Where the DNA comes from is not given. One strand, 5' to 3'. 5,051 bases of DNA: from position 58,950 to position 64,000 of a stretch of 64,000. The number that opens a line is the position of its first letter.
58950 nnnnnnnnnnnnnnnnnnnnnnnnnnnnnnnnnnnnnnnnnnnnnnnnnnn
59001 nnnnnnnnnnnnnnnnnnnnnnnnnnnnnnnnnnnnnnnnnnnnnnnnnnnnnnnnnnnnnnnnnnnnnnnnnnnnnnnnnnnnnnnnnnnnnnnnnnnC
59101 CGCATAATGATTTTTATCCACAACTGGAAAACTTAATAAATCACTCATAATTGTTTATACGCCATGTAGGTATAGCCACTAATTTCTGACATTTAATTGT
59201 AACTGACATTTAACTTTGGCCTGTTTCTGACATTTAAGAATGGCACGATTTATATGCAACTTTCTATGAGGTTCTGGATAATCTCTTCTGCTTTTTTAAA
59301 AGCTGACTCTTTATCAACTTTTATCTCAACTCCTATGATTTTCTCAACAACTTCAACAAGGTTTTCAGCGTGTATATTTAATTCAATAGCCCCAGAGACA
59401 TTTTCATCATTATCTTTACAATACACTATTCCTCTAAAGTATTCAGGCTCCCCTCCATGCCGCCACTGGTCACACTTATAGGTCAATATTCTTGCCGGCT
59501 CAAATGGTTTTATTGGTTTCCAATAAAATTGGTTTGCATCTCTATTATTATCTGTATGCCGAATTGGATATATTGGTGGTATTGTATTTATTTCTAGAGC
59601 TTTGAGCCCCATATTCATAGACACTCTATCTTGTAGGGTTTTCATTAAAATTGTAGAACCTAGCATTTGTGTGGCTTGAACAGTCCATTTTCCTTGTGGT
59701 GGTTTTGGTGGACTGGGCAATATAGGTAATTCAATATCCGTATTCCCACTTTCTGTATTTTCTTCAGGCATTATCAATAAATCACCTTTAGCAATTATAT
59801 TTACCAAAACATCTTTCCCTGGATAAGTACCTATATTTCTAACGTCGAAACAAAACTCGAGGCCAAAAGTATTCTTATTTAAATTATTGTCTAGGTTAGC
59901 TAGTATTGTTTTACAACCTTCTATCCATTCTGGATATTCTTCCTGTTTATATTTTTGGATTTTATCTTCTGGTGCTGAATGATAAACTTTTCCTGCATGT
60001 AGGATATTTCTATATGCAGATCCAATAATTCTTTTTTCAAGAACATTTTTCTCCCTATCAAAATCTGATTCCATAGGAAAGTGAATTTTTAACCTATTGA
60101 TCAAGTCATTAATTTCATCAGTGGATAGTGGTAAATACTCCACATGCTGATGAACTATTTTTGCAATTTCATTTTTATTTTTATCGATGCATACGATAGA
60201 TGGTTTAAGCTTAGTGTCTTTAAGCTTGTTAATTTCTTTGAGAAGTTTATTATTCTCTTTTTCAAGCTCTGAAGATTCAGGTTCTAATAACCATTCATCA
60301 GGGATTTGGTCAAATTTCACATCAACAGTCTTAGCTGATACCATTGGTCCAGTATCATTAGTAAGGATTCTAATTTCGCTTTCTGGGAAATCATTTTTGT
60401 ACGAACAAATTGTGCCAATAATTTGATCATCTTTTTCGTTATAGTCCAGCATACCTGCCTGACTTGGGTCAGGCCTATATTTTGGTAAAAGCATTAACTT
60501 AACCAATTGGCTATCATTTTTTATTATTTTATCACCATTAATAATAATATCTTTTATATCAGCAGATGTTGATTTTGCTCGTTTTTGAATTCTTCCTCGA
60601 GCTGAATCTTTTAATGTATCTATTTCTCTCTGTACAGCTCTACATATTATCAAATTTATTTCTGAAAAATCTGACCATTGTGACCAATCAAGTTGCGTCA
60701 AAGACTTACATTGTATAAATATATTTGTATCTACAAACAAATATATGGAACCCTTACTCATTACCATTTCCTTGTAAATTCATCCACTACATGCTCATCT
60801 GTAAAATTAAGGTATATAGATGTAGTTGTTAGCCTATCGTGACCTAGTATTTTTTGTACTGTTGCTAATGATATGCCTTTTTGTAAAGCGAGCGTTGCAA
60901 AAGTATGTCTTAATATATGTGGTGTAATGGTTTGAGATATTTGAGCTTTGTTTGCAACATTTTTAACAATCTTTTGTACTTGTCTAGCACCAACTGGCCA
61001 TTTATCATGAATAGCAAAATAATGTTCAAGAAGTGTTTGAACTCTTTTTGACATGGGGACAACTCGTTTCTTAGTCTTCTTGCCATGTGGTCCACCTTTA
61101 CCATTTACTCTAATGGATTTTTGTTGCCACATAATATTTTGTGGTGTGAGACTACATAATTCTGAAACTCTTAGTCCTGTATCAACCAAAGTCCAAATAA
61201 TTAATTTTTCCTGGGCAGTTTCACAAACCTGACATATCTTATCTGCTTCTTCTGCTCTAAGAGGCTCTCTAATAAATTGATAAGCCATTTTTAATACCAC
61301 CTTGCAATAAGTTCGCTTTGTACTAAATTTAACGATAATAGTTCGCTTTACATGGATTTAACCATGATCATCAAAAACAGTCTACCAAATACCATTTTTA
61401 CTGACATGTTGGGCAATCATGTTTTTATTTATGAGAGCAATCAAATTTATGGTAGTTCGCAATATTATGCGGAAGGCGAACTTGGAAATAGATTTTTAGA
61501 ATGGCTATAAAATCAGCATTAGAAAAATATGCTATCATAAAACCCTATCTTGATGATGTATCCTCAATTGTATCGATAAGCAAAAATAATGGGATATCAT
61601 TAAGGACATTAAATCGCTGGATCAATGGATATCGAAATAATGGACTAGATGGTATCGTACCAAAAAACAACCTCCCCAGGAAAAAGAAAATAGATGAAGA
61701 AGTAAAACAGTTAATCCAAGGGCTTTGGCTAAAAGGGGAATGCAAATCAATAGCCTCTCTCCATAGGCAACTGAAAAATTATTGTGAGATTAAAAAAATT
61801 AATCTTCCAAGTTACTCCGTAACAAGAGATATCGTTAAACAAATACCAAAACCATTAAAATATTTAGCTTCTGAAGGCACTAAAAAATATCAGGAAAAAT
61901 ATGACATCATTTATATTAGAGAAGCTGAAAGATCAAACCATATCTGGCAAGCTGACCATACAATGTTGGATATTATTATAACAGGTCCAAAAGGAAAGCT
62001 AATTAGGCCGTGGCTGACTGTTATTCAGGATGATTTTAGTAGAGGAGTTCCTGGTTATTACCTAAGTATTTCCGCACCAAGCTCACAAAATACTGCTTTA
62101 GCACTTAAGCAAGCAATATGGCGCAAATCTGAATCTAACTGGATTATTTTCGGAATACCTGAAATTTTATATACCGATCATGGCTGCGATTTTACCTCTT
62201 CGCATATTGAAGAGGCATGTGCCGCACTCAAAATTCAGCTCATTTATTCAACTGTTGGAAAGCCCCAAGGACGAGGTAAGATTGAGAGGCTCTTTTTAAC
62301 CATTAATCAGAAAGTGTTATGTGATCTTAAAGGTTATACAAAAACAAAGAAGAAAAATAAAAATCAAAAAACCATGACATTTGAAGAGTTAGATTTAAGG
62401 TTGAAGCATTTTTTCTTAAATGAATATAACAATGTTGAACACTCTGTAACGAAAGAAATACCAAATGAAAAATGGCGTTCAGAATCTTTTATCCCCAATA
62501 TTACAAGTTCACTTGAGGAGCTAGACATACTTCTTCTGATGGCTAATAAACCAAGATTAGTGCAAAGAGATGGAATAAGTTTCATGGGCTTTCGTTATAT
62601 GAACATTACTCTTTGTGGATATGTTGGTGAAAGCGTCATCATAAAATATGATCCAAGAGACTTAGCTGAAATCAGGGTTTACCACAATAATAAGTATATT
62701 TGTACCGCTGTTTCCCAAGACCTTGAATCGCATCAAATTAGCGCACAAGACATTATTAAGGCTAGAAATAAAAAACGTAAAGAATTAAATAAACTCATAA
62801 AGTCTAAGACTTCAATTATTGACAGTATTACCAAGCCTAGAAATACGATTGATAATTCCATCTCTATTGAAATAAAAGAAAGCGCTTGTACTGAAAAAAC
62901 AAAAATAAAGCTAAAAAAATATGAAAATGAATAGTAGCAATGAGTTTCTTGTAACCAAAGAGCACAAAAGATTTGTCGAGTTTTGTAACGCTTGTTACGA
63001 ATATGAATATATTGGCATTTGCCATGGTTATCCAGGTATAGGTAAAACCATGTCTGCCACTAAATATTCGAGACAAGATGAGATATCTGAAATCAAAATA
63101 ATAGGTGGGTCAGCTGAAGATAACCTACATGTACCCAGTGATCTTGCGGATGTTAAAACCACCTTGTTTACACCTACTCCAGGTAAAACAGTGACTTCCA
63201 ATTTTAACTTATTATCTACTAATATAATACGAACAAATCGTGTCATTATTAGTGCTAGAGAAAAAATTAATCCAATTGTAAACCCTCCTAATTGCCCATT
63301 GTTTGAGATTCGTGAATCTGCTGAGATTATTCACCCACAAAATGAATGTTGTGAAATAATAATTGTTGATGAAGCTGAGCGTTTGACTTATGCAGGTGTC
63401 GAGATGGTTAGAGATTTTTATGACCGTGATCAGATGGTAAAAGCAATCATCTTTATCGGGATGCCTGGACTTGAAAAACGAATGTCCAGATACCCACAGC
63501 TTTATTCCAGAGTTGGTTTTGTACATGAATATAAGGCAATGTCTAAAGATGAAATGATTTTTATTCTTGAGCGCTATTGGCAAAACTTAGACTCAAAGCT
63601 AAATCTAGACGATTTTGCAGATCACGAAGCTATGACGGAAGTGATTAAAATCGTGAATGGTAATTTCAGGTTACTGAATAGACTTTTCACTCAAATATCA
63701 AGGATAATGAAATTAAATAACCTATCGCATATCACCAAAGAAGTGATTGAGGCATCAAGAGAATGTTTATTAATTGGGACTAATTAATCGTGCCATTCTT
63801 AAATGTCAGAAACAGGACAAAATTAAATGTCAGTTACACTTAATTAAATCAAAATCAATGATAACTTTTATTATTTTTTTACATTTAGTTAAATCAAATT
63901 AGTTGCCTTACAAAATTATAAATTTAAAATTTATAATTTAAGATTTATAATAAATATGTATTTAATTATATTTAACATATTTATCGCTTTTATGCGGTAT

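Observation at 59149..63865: Atypical TniA/TniB-type transposon: no TniQ and no serine resolvase, but a mini tyrosine recombinase and a PIN-like protein, inserted about 30 bp upstream of a xerC-like gene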

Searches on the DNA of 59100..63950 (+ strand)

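Call 6: search_dna_similar(query=window:59100-63950:+, collection=plasmids, mode=near, max_rows=30)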
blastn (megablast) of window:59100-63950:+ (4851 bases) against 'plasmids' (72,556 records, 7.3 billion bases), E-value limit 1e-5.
No match.
